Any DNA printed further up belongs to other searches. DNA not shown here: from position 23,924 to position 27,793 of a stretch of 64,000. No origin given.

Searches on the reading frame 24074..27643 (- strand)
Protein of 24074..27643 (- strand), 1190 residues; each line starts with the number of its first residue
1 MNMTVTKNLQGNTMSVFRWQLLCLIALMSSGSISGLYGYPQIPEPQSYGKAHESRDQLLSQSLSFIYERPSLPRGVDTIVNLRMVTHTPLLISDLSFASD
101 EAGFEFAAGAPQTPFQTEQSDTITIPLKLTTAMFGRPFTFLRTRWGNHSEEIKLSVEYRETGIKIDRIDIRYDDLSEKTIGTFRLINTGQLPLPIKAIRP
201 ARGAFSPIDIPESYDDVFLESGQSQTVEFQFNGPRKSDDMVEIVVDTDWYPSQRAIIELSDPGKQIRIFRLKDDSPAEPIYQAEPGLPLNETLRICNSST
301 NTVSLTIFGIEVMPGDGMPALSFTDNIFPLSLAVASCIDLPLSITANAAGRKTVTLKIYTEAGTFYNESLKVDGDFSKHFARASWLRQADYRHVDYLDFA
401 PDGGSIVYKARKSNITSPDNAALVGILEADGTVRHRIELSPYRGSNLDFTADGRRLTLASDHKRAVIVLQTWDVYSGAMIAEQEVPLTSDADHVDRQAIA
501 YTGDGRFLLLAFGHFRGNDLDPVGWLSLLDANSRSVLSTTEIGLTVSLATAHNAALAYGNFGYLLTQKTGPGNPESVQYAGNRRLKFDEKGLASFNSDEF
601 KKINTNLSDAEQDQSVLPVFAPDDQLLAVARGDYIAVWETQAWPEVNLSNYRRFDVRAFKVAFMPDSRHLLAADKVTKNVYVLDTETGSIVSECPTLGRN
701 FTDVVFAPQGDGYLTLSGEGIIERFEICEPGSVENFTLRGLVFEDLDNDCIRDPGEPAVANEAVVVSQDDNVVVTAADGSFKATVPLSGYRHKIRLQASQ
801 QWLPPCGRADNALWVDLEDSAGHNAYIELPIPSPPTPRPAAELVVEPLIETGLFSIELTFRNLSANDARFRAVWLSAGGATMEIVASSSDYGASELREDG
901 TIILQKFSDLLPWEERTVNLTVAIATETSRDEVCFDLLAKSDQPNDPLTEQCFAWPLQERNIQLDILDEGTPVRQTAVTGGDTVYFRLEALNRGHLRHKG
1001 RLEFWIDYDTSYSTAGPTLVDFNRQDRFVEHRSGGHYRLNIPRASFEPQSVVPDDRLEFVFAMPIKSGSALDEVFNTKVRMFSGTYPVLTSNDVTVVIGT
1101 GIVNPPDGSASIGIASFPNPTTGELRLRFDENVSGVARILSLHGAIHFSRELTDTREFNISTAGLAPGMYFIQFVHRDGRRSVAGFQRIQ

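Call 11: search_protein_families(library=pfam, proteins=[window:24074-27643:-], max_evalue=0.001)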
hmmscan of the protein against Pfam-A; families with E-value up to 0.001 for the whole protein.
window:24074-27643:- (1190 aa): 2 families
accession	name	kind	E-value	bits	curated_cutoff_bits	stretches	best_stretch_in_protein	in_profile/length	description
PF18962.6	Por_Secre_tail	-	2.5e-05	24.9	27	1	1117-1177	2-65/75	Secretion system C-terminal sorting domain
PF25174.1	Beta-prop_THOC3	-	5.3e-05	22.8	305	0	616-710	175-266/272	THOC3 beta-propeller domain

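Call 62: search_protein_families(library=padloc, proteins=[window:24074-27643:-], max_evalue=0.00001)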
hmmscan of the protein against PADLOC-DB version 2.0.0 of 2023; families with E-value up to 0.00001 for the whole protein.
window:24074-27643:- (1190 aa): 0 families
